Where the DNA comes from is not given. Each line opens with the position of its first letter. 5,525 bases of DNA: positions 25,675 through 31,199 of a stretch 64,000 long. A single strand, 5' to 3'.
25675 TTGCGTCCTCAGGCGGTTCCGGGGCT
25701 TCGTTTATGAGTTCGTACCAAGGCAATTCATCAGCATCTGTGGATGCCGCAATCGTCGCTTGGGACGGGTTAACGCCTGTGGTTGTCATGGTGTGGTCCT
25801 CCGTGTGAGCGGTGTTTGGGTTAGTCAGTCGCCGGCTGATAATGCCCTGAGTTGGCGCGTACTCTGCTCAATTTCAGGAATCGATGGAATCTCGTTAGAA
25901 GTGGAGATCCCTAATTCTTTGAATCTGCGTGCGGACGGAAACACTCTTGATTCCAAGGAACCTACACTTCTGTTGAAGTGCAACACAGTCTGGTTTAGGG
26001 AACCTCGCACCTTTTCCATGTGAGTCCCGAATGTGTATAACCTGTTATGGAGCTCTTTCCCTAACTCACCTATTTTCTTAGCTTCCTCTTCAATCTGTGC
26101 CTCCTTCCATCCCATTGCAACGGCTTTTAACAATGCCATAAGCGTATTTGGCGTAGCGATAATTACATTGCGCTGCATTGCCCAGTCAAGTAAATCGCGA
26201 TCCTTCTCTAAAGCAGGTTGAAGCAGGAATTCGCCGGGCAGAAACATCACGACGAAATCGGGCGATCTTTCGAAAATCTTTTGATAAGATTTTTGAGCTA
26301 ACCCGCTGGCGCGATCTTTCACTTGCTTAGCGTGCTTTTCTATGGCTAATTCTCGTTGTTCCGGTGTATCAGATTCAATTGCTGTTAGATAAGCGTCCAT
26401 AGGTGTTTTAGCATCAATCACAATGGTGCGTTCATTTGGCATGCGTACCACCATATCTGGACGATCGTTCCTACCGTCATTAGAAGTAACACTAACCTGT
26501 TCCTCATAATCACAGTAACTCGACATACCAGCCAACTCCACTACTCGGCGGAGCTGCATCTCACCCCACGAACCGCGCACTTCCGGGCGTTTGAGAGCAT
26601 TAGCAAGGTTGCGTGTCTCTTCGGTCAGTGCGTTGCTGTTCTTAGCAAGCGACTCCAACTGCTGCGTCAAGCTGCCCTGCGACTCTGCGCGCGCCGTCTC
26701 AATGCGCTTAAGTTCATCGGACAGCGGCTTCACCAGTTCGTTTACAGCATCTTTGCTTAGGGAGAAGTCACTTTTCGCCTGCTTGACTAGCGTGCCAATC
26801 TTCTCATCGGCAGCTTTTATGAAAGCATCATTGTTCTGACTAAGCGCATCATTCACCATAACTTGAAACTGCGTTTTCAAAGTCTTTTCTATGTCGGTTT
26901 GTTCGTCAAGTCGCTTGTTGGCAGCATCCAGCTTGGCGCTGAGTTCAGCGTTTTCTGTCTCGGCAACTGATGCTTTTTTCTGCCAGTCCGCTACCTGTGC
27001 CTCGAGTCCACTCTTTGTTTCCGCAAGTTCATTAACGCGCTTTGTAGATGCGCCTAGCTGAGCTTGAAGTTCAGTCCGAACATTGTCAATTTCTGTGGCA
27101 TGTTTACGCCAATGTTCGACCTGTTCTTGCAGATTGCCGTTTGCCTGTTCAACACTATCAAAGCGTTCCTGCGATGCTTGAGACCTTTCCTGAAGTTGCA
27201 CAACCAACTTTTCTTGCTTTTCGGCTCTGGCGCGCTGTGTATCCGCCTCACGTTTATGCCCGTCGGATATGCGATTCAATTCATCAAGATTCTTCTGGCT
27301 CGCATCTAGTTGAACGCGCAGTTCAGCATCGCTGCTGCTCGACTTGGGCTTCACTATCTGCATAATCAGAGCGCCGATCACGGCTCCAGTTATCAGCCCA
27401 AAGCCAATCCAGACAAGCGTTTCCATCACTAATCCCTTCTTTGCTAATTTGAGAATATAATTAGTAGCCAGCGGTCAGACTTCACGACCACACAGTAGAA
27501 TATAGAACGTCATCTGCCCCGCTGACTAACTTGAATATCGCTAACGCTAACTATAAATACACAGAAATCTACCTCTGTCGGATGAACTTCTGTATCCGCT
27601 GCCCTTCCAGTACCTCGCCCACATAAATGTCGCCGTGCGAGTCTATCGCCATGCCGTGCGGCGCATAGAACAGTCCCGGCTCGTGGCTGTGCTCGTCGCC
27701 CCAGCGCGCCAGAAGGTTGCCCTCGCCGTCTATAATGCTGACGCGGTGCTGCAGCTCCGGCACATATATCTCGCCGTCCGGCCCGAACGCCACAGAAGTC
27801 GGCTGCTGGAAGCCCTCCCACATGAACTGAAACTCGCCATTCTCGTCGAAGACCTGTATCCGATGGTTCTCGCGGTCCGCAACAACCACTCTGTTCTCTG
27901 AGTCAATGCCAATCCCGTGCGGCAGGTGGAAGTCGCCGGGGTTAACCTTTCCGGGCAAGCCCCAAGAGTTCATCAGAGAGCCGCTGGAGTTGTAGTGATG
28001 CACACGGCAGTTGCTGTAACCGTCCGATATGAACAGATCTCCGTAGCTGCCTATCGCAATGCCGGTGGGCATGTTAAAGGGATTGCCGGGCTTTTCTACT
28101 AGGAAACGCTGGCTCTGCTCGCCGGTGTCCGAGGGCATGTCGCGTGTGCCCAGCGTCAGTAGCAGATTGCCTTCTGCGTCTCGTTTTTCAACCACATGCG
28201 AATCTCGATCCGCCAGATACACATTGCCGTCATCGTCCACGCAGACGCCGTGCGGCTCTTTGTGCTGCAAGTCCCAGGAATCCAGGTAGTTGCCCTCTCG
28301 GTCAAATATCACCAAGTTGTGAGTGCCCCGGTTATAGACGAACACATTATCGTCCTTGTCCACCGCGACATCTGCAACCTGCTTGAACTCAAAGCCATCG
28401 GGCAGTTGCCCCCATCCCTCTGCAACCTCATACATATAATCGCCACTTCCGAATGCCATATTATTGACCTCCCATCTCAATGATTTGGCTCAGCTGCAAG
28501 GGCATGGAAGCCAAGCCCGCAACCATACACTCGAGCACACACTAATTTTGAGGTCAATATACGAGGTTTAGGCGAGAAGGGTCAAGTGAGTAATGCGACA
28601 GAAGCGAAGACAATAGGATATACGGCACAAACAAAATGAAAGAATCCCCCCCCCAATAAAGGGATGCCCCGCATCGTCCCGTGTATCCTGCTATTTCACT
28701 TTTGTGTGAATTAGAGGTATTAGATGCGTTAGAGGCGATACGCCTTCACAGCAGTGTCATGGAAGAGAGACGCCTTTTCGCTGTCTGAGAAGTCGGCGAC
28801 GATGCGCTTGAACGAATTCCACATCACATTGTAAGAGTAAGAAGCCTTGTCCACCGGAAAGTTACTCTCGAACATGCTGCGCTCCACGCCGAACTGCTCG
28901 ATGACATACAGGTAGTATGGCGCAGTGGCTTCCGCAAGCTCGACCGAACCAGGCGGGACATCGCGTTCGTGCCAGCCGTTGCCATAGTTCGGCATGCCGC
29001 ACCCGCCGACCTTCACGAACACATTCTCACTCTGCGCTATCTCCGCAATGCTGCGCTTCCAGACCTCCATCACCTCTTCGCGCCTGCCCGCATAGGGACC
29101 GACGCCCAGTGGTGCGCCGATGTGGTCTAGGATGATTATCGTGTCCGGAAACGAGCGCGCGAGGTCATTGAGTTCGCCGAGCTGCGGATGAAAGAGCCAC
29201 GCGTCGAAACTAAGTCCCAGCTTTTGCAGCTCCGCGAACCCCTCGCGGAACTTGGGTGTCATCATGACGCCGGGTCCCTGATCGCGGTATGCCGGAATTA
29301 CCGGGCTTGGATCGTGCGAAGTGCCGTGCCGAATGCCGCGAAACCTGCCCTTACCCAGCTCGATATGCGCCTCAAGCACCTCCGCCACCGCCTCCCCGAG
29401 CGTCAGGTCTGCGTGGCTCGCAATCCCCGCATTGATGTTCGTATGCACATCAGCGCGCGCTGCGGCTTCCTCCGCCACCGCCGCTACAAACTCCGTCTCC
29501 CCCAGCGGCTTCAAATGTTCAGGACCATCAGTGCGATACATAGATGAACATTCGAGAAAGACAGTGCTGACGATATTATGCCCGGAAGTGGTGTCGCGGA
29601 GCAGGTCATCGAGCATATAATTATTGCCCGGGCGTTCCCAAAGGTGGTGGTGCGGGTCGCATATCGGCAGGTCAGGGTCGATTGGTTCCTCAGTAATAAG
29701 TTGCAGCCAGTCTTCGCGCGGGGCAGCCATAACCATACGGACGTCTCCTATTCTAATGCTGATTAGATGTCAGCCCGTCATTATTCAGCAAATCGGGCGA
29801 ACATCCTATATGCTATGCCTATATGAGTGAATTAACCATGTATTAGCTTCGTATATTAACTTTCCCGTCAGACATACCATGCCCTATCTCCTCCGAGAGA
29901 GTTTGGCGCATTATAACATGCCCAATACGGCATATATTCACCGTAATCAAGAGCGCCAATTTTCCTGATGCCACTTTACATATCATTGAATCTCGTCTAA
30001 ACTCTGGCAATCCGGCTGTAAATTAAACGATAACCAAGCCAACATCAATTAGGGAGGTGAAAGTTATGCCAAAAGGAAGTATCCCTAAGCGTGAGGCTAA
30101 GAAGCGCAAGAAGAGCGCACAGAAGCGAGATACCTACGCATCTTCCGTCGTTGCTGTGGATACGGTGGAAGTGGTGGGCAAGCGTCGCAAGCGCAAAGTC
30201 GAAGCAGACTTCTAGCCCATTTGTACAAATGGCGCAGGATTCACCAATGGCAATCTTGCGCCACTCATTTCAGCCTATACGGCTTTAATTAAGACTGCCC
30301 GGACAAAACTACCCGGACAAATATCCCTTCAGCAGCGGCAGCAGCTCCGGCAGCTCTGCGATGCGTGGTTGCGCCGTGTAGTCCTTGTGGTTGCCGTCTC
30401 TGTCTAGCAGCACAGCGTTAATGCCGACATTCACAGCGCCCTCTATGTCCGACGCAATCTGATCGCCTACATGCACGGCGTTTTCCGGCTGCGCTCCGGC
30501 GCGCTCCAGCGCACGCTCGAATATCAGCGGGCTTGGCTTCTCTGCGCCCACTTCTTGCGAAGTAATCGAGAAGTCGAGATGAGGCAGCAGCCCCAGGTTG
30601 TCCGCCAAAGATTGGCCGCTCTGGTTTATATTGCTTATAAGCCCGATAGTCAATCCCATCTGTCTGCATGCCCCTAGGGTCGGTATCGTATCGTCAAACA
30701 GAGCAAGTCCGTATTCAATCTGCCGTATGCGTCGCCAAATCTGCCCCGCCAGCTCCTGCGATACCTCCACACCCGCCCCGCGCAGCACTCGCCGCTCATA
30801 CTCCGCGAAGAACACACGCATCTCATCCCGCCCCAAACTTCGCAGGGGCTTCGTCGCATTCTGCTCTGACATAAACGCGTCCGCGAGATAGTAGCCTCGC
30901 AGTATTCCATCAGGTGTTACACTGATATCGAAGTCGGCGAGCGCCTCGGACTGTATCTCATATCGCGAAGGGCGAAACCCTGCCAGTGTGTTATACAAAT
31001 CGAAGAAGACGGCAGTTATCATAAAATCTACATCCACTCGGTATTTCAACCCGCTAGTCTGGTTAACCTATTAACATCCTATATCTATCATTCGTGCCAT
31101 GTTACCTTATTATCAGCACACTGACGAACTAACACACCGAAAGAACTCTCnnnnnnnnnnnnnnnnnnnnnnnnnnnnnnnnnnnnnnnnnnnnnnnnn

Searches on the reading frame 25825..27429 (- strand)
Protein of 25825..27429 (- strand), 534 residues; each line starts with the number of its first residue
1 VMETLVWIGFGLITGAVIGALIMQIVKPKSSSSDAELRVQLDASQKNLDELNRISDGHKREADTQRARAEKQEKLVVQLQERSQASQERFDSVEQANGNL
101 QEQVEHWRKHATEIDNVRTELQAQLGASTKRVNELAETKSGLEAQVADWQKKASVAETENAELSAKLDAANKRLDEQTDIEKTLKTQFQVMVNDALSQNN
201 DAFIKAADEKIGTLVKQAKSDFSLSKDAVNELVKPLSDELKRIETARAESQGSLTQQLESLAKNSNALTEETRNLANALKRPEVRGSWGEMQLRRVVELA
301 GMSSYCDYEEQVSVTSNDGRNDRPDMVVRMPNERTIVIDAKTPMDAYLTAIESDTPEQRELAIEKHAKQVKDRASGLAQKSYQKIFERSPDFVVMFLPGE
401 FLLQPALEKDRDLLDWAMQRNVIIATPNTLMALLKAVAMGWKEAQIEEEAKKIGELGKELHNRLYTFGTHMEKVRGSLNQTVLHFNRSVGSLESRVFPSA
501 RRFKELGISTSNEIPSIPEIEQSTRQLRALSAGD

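Call 33: search_protein_families(library=ncbifam, proteins=[window:25825-27429:-], max_evalue=1e-10)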
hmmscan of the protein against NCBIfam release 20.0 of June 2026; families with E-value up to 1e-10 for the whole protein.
window:25825-27429:- (534 aa): 1 family
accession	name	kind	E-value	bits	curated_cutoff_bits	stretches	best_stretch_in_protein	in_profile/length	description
NF007686.0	PRK10361.1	equivalog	1.1e-35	123.3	810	1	97-515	18-436/475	DNA recombination protein RmuC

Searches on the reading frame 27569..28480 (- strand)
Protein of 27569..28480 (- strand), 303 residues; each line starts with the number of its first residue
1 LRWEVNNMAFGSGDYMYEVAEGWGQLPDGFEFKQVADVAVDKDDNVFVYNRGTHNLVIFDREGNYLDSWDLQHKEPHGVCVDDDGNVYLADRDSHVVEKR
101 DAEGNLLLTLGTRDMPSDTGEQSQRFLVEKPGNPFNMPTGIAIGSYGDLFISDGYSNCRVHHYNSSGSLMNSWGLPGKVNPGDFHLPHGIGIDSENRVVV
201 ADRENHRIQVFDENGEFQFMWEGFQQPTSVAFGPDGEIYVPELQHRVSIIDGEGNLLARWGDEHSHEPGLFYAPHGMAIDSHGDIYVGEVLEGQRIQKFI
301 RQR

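Call 89: search_protein_families(library=pfam, proteins=[window:27569-28480:-], max_evalue=0.00001)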
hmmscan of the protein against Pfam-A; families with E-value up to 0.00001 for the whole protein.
window:27569-28480:- (303 aa): 5 families
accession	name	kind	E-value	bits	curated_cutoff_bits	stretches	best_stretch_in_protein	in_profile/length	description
PF01436.27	NHL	-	2.2e-37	125.7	20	1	184-211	1-28/28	NHL repeat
PF08450.18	SGL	-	3.2e-13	50.3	26.3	0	186-239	185-241/246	SMP-30/Gluconolactonase/LRE-like region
PF25021.1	TEN_NHL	-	2e-07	30.8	27.1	0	70-116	138-182/357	Teneurin NHL domain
PF06739.17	SBBP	-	2.1e-07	31.2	20.5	0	274-288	15-29/38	Beta-propeller repeat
PF22701.2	Mala_s_1-like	-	6.2e-06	26.5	27.5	0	34-104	89-160/195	Mal s 1 allergenic protein-like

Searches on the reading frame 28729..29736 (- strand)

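Call 32: search_protein_families(library=pfam, proteins=[window:28729-29736:-], max_evalue=0.00001)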
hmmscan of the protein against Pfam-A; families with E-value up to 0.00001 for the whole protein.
window:28729-29736:- (335 aa): 1 family
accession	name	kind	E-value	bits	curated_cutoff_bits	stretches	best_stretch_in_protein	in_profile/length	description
PF04909.20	Amidohydro_2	-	2.2e-33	116.7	26.4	1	26-335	1-289/289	Amidohydrolase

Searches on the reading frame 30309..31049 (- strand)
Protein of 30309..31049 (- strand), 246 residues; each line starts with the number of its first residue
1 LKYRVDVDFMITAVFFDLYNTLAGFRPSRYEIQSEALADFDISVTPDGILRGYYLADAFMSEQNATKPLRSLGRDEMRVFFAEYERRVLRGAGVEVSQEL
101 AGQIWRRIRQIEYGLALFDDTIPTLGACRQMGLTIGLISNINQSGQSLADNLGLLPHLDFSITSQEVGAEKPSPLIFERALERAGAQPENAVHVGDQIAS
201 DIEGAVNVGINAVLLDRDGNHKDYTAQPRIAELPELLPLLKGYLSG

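Call 13: search_protein_families(library=ncbifam, proteins=[window:30309-31049:-], max_evalue=0.001)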
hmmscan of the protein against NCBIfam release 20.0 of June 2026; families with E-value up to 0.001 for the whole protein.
window:30309-31049:- (246 aa): 32 families (the best 25 are shown)
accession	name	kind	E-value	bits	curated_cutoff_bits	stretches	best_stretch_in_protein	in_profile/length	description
TIGR02252.1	DREG-2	subfamily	5.1e-33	114.5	155.2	1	13-214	2-203/203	HAD hydrolase, REG-2-like, family IA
TIGR02253.1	CTE7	subfamily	1.2e-26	93.8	169.75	1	10-225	1-207/221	TIGR02253 family HAD-type hydrolase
NF053830.1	RUBPPhHalo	equivalog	9.9e-23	81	330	1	115-224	102-212/234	ribulose-1,5-bisphosphate 5-phosphatase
TIGR02254.1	YjjG_YfnB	equivalog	4e-18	65.7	159.9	1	130-237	111-220/223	YjjG family noncanonical pyrimidine nucleotidase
TIGR01428.1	HAD_type_II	equivalog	9.4e-14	51.9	125.4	1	12-221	2-196/197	haloacid dehalogenase type II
NF006976.0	PRK09449.1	equivalog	8.2e-13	48.4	183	1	134-237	112-219/225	pyrimidine 5'-nucleotidase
TIGR01549.1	HAD-SF-IA-v1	subfamily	1.1e-11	45.3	23.3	1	101-209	47-149/149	HAD-IA family hydrolase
TIGR01454.1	AHBA_synth_RP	hypoth_equivalog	1.2e-11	44.6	246.65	1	99-213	58-172/205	AHBA synthesis associated protein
TIGR01449.2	PGP_bact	equivalog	2.5e-09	37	180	1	97-217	65-186/213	phosphoglycolate phosphatase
TIGR01458.1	HAD-SF-IIA-hyp3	hypoth_equivalog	2.7e-09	36.7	175.95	1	157-219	165-226/257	TIGR01458 family HAD-type hydrolase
TIGR01460.1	HAD-SF-IIA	subfamily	3.1e-08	33.7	100.15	1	142-215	168-243/246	HAD-IIA family hydrolase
TIGR01509.1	HAD-SF-IA-v3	subfamily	3.6e-08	33.7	29.4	1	115-214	64-153/154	HAD-IA family hydrolase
TIGR01662.1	HAD-SF-IIIA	subfamily_domain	9.6e-08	32.2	44.6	1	117-216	26-139/141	HAD-IIIA family hydrolase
TIGR02247.1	HAD-1A3-hyp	subfamily_domain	1.5e-07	31.3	125.4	1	118-217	96-197/211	epoxide hydrolase N-terminal domain-like phosphatase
TIGR02009.1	PGMB-YQAB-SF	subfamily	2.4e-07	31.2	153.35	1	105-213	79-184/186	beta-phosphoglucomutase family hydrolase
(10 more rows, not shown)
